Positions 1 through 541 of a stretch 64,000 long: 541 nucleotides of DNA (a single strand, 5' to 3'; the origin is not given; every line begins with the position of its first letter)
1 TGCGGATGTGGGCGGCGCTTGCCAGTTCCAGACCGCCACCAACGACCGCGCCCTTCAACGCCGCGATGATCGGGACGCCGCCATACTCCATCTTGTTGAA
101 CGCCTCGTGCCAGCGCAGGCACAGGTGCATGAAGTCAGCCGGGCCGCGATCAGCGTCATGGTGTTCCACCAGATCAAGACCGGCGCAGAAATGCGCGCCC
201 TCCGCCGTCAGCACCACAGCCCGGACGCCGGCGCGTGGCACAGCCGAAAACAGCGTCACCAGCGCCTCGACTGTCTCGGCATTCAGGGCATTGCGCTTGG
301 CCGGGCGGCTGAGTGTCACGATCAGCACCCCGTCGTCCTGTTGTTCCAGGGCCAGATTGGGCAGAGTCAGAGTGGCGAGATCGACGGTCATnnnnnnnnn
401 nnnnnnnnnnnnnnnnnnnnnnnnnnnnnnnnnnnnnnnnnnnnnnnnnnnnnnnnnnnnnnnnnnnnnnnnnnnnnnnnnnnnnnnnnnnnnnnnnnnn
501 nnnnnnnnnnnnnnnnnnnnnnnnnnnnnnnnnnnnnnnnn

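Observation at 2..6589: DMSP/MMPA demethylation operon with two uncharacterised Cys-rich proteins (DUF2182 and DUF1326) built into it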

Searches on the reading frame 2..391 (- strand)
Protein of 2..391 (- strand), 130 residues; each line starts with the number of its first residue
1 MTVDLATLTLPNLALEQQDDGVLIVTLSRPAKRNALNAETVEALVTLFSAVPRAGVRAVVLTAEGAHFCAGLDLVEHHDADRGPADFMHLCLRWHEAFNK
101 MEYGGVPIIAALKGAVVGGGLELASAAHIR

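Call 3: search_protein_families(library=pfam, proteins=[window:2-391:-])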
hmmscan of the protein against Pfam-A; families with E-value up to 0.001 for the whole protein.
window:2-391:- (130 aa): 2 families
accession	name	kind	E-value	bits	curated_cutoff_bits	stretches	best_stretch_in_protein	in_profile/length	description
PF00378.25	ECH_1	-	7.3e-19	68.5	27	1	19-129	3-112/251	Enoyl-CoA hydratase/isomerase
PF16113.10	ECH_2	-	4.8e-13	49.8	27.2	1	24-130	3-112/335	Enoyl-CoA hydratase/isomerase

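Call 4: search_protein_families(library=ncbifam, proteins=[window:2-391:-])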
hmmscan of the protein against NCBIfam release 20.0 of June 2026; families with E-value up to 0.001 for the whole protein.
window:2-391:- (130 aa): 64 families (the best 25 are shown)
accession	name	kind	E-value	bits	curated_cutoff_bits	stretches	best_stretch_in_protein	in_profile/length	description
NF006013.0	PRK08150.1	subfamily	1.5e-46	158.8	232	1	12-130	6-121/259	crotonase/enoyl-CoA hydratase family protein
NF005891.0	PRK07854.1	equivalog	2.1e-22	79.9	237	1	17-130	5-111/243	enoyl-CoA hydratase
NF005699.0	PRK07509.1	equivalog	1.2e-21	77.5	249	1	13-130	6-128/267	crotonase/enoyl-CoA hydratase family protein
NF004840.0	PRK06190.1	equivalog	6.7e-21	75.1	253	1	15-126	7-117/260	enoyl-CoA hydratase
NF051848.1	EnCoAHydtEchA19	equivalog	2.9e-20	72.9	400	1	17-130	5-120/258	enoyl-CoA hydratase EchA19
NF046063.1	oxepin_alt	equivalog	5.3e-19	68.7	300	1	16-127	4-117/254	oxepin-CoA hydrolase, alternative type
NF004525.0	PRK05870.1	equivalog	7.5e-19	68.6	285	1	15-130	6-120/249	enoyl-CoA hydratase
NF005803.0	PRK07658.1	equivalog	9e-19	67.9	313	1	17-130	7-119/257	enoyl-CoA hydratase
NF004794.0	PRK06142.1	equivalog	1.1e-18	67.8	308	1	18-130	12-134/273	crotonase/enoyl-CoA hydratase family protein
NF004796.0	PRK06144.1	subfamily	2e-17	63.5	272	1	13-130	10-127/262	enoyl-CoA hydratase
NF005073.0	PRK06495.1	subfamily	4.4e-17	62.2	296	1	19-129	11-121/257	enoyl-CoA hydratase/isomerase family protein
NF005802.0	PRK07657.1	equivalog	4.9e-17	62.3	363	1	12-130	4-122/260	enoyl-CoA hydratase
NF005864.0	PRK07799.1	equivalog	5.5e-17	61.8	316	1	14-130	10-128/266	crotonase/enoyl-CoA hydratase family protein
NF006007.0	PRK08138.1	subfamily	6.6e-17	61.7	355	1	13-129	9-122/261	enoyl-CoA hydratase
NF006109.0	PRK08260.1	subfamily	2e-16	60.1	320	1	18-130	10-138/296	enoyl-CoA hydratase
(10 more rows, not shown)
